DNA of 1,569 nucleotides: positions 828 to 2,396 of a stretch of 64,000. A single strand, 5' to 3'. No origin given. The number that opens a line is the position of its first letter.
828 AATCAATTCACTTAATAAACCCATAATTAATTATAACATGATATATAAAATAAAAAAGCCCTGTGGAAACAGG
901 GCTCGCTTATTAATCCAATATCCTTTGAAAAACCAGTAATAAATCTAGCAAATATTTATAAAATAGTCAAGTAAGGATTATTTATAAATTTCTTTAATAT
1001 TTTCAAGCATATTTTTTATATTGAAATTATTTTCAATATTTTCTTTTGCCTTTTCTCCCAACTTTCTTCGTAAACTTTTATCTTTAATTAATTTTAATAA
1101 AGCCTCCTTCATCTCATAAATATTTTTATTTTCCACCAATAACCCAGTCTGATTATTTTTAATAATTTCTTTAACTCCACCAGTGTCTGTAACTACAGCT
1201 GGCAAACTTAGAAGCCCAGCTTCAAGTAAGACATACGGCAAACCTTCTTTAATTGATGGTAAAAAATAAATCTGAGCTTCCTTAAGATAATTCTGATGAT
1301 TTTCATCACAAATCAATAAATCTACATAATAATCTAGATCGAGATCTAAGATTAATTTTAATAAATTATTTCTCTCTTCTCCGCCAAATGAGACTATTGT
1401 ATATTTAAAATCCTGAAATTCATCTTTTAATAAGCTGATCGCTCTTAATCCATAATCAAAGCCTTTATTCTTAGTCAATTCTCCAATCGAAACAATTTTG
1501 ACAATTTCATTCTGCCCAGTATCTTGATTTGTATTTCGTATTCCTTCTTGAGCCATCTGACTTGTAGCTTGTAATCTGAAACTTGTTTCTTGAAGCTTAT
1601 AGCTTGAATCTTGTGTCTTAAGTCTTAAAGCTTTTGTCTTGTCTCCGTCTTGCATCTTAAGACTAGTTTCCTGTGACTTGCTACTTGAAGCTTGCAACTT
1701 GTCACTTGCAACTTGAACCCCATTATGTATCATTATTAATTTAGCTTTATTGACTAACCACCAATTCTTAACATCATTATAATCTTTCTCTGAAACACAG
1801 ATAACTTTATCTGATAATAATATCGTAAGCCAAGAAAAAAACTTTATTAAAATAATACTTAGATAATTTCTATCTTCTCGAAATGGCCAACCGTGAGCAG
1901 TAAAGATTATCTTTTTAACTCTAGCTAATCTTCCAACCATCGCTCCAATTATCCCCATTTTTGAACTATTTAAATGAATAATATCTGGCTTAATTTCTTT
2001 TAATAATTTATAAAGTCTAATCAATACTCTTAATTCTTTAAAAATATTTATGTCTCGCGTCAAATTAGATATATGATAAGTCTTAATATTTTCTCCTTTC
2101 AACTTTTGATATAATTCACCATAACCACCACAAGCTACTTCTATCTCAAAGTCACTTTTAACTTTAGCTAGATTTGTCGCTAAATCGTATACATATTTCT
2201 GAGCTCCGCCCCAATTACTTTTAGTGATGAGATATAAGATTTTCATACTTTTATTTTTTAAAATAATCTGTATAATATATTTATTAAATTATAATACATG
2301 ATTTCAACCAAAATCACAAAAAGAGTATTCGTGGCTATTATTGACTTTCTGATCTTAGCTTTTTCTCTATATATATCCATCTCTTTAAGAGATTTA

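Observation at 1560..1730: Imperfect heptanucleotide (CTTGNNN)n tract embedded in-frame in a GT4 glycosyltransferase: possible phase-variation or linker-insertion element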

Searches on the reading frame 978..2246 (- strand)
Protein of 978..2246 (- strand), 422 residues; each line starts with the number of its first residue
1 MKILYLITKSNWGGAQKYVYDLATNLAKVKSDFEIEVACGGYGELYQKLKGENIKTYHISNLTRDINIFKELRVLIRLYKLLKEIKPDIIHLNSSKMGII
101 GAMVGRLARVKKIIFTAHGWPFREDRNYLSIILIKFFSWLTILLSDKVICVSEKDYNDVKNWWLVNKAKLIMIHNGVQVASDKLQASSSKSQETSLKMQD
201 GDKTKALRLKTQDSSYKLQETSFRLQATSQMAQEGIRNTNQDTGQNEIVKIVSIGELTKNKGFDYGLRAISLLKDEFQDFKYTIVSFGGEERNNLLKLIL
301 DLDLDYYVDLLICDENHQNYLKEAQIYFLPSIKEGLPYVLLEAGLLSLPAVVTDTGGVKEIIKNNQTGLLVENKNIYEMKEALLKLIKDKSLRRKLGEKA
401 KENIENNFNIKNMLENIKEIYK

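Call 15: search_protein_families(library=pfam, proteins=[window:978-2246:-], max_evalue=0.01)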
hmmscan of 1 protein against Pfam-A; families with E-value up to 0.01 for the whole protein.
window:978-2246:- (422 aa): 6 families
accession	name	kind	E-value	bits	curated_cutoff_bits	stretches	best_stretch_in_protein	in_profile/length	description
PF00534.26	Glycos_transf_1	-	1e-31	110.3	26.4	1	250-402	17-171/172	Glycosyl transferases group 1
PF13692.12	Glyco_trans_1_4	-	6.8e-25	88.4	27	1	250-389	3-142/142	Glycosyl transferases group 1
PF13439.12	Glyco_transf_4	-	5.2e-24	85.6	28.5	1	12-179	1-168/170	Glycosyltransferase Family 4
PF13477.12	Glyco_trans_4_2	-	7.3e-13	49.3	23.4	1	2-129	1-118/139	Glycosyl transferase 4-like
PF13579.12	Glyco_trans_4_4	-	8.7e-10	39.6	29.7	1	13-176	1-158/158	Glycosyl transferase 4-like domain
PF20706.3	GT4-conflict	-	0.00047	19.7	26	1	245-381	194-338/385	Family 4 Glycosyltransferase in conflict systems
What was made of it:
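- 978..2246 (-): GT4 (GT-B fold) glycosyltransferase gene, 422 aa, host of the tract. It sits in a polysaccharide-synthesis cluster with Bac_transf 2298-3662 (+), a GT1-family gene 3682-4812 (+) and a GT9-like gene 4815-5720 (-). Pfam Glyco_transf_4 at residues 12-179 and Glycos_transf_1 at 250-402 in call 15.
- On GT4 / GT-B glycosyltransferase (host gene): Pfam E-values of 5e-24 and 1e-31 (call 15).
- Checked: Pfam places Glyco_transf_4 at residues 12-179 and Glycos_transf_1 at 250-402, so the insert (about residues 177-241) lies between the two GT-B halves (call 15).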

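Call 16: find_homologous_proteins(query=window:978-2246:-)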
Query window:978-2246:- (422 aa): 4860 proteins with E <= 0.001 among 8000 candidates; the best 120 are listed.
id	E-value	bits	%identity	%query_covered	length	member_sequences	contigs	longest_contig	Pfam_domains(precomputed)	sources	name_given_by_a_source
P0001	1.1e-271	919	100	100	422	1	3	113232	PF00534.27,PF13477.13,PF13579.13,PF13439.13,PF13692.13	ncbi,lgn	-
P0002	2.3e-130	453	55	100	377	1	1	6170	PF00534.27,PF13477.13,PF13579.13,PF13439.13,PF13692.13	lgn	-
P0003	2.6e-120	420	60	42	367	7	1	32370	PF00534.27,PF13477.13,PF13579.13,PF13439.13,PF13692.13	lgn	-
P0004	7.3e-120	419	52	98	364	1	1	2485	PF00534.27,PF13477.13,PF13579.13,PF13439.13,PF20706.4,PF13692.13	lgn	-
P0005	1.3e-118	415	48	100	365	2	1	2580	PF00534.27,PF13477.13,PF13579.13,PF13439.13,PF13692.13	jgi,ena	-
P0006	4.1e-118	413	49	100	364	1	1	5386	PF00534.27,PF13477.13,PF13579.13,PF13439.13,PF20706.4,PF13692.13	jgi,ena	-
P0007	3.6e-117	410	44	100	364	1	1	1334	PF00534.27,PF13477.13,PF13579.13,PF13439.13,PF13692.13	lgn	-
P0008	9.4e-117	409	48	100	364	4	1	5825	PF00534.27,PF13477.13,PF13579.13,PF13439.13,PF20706.4,PF13692.13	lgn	-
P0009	2.4e-116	407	46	100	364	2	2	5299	PF00534.27,PF13477.13,PF13579.13,PF13439.13,PF13692.13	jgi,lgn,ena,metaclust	metaclust:\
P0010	1.4e-115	405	49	100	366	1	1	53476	PF00534.27,PF13477.13,PF13579.13,PF13439.13,PF20706.4,PF13692.13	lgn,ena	-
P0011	1.5e-115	405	48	100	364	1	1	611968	PF00534.27,PF13477.13,PF13579.13,PF13439.13,PF13692.13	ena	-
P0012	2.5e-115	404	49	100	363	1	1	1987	PF00534.27,PF13477.13,PF13579.13,PF13439.13,PF13692.13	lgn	-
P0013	2.5e-115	404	42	100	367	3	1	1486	PF00534.27,PF13477.13,PF13579.13,PF13439.13,PF13692.13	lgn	-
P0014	1.3e-113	398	47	100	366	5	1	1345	PF00534.27,PF13477.13,PF13579.13,PF13439.13,PF20706.4,PF13692.13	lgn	-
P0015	4.8e-113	396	54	92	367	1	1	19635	PF00534.27,PF13477.13,PF13579.13,PF13439.13,PF13692.13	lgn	-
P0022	3.8e-111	390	48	100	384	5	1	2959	PF00534.27,PF13477.13,PF13579.13,PF13439.13,PF13692.13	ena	-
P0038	1.9e-104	368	47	100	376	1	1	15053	PF00534.27,PF13477.13,PF13579.13,PF13439.13,PF13692.13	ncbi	-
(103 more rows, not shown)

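Call 18: find_encoding_contigs(protein=P0001, flank=3000, max_places=6)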
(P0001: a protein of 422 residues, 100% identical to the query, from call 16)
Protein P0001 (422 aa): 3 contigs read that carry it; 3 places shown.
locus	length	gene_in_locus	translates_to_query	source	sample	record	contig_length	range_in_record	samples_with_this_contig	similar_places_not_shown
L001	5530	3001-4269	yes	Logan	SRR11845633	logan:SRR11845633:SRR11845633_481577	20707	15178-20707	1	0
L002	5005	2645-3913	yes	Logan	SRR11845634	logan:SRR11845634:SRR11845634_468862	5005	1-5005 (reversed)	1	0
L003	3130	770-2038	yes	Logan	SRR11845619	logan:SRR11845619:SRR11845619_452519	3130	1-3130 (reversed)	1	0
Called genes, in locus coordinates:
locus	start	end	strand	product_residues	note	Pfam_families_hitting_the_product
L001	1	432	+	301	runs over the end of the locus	PF01075:Glyco_transf_9 (faint)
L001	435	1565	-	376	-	PF00534:Glycos_transf_1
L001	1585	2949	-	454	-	PF02397:Bac_transf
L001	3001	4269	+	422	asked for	PF13439:Glyco_transf_4, PF13477:Glyco_trans_4_2, PF13579:Glyco_trans_4_4, PF00534:Glycos_transf_1, PF13692:Glyco_trans_1_4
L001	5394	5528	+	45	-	?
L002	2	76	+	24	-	?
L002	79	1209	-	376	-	PF00534:Glycos_transf_1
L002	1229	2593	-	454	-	PF02397:Bac_transf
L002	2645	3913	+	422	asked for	PF13439:Glyco_transf_4, PF13477:Glyco_trans_4_2, PF13579:Glyco_trans_4_4, PF00534:Glycos_transf_1, PF13692:Glyco_trans_1_4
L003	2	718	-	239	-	?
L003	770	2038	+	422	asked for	PF13439:Glyco_transf_4, PF13477:Glyco_trans_4_2, PF13579:Glyco_trans_4_4, PF00534:Glycos_transf_1, PF13692:Glyco_trans_1_4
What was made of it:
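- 978..2246 (-): Neighbour Pfam labels in call 18.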

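Call 19: find_encoding_contigs(protein=P0015, flank=10000, max_places=4)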
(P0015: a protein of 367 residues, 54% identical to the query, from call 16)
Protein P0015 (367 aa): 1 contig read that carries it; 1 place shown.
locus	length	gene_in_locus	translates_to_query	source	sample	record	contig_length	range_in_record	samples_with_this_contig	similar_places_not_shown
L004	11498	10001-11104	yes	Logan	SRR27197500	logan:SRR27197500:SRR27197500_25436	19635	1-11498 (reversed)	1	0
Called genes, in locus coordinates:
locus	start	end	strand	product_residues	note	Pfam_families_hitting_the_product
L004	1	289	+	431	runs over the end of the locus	-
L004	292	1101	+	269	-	PF03269:DUF268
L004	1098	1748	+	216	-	PF13489:Methyltransf_23, PF13847:Methyltransf_31, PF08241:Methyltransf_11, PF08242:Methyltransf_12, PF13649:Methyltransf_25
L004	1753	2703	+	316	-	PF01531:Glyco_transf_11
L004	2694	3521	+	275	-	-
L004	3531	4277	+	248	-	PF05050:Methyltransf_21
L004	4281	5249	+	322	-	PF01501:Glyco_transf_8, PF18404:Glyco_transf_24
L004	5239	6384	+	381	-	PF00534:Glycos_transf_1, PF13692:Glyco_trans_1_4, PF13524:Glyco_trans_1_2 (weak)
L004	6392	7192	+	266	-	PF00535:Glycos_transf_2, PF10111:Glyco_tranf_2_2 (weak), PF13641:Glyco_tranf_2_3 (weak)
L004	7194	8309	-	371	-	PF20706:GT4-conflict (weak), PF00534:Glycos_transf_1, PF13692:Glyco_trans_1_4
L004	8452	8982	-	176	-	PF02397:Bac_transf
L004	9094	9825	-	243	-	-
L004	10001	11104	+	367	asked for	PF13439:Glyco_transf_4, PF13477:Glyco_trans_4_2, PF13579:Glyco_trans_4_4, PF00534:Glycos_transf_1, PF13692:Glyco_trans_1_4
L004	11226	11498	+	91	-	?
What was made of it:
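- A homologous tract exists in an unrelated sample, SRR27197500 (call 19).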

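Call 27: find_encoding_contigs(protein=P0002, flank=5000, max_places=3)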
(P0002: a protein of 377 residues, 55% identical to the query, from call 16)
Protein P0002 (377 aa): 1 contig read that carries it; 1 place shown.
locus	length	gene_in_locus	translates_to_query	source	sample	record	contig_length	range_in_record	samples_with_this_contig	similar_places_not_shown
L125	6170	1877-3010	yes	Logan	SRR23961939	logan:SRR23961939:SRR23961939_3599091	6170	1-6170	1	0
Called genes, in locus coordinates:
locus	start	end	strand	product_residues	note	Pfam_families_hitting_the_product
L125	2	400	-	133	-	?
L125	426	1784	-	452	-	PF02397:Bac_transf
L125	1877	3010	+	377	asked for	PF13439:Glyco_transf_4, PF13477:Glyco_trans_4_2, PF13579:Glyco_trans_4_4, PF00534:Glycos_transf_1, PF13692:Glyco_trans_1_4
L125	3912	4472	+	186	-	PF13529:Peptidase_C39_2 (weak)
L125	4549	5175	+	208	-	PF00881:Nitroreductase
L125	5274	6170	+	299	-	?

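Call 50: predict_structure(alignment_id=A1)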
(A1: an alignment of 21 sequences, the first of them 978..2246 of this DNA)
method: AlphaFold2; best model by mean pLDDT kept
length: 422 residues; sequences in the alignment: 21
mean_pLDDT: 82.9   pTM: 0.80
mean pLDDT of the five models: 82.9, 82.0, 81.1, 80.3, 80.1
residues with pLDDT >= 90: 244; 70-90: 98; 50-70: 33; < 50: 47
segments of 3 or more residues with pLDDT < 50: 185-214, 216-220, 235-245
pLDDT, mean of each block of 10 residues (from residue 1): 91 86 87 89 90 92 73 90 96 84 95 90 79 91 95 91 95 88 49 36 28 42 53 47 65 84 93 95 89 93 96 81 95 76 95 89 95 95 97 98 94 93 92
secondary structure, 60 per line:
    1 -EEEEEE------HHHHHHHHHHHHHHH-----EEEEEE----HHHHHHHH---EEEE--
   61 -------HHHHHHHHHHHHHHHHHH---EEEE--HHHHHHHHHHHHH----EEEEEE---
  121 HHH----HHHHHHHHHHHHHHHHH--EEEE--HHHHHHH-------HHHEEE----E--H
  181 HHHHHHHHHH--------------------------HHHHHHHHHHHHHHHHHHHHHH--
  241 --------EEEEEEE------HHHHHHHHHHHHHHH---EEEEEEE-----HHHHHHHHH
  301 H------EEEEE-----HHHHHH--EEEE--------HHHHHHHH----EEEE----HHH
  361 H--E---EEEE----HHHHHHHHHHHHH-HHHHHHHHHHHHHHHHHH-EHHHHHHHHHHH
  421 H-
elements in order: E2-7 H14-28 E34-39 H44-51 E55-58 H68-85 E89-92 H95-107 E112-117 H128-144 E147-150 H153-159 E170-172 H180-190 H217-238 E249-255 H262-276 E280-286 H292-301 E308-312 H318-323 E326-329 H338-345 E350-353 H358-361 E368-371 H376-388 H390-407 H410-421
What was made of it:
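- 978..2246 (-): AlphaFold pTM 0.80 with both domains at pLDDT about 90 in call 50.
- On GT4 / GT-B glycosyltransferase (host gene): The AlphaFold model has pTM 0.80 and alternating strand-helix domains (call 50).
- pLDDT is 28-53 over residues about 181-247, while both domains are about 90 (call 50). AlphaFold draws a helix at 217-238, although at low confidence (call 50). The region has low pLDDT (call 50). The reading frame is intact and both flanking domains are well predicted (call 50).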

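Call 54: list_cluster_members(proteins=[P0001, P0015])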
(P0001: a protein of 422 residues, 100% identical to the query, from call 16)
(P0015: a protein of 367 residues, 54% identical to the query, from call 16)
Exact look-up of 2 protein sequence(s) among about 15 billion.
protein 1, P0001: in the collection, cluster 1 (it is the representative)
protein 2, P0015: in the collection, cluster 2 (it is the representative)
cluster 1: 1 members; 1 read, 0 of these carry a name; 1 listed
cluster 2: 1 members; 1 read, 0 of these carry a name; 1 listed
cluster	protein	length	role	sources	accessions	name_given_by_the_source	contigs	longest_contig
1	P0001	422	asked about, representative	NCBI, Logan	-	-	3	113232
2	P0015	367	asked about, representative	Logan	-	-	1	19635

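Call 63: find_encoding_contigs(protein=P0038, flank=1500, max_places=1)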
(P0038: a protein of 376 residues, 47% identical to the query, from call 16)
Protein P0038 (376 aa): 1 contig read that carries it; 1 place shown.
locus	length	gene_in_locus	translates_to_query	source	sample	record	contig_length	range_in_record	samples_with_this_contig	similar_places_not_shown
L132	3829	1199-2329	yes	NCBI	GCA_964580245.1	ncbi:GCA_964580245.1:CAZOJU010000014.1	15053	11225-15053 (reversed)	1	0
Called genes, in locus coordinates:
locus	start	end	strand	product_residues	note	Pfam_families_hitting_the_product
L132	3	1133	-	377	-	?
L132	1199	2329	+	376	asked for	PF13439:Glyco_transf_4, PF13477:Glyco_trans_4_2, PF13579:Glyco_trans_4_4, PF00534:Glycos_transf_1, PF13692:Glyco_trans_1_4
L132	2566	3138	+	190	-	PF13529:Peptidase_C39_2 (weak)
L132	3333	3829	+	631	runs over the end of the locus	PF01411:tRNA-synt_2c, PF07973:tRNA_SAD (weak)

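Call 64: find_encoding_contigs(protein=P0022, flank=1500, max_places=1)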
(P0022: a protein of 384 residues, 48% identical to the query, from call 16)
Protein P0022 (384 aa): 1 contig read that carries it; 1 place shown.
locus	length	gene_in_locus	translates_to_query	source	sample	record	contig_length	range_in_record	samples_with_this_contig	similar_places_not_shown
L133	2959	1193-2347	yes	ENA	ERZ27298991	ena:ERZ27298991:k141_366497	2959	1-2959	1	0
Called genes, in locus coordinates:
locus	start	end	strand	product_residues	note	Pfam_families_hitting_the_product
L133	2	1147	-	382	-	?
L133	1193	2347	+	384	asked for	PF13439:Glyco_transf_4, PF13477:Glyco_trans_4_2, PF13579:Glyco_trans_4_4 (weak), PF00534:Glycos_transf_1, PF13692:Glyco_trans_1_4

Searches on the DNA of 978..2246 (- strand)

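Call 74: search_rna_families(sources=[L053, L019, L004], threshold=gathering)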
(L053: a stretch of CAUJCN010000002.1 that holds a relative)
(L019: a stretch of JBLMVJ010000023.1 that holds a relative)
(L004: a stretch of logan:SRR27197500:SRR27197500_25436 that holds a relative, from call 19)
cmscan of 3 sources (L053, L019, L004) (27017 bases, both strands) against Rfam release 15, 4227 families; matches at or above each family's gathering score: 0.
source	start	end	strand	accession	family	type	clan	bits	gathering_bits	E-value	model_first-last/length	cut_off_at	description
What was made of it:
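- Tried and rejected: Rfam found nothing near the tracts of two other Patescibacteria loci (call 74).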
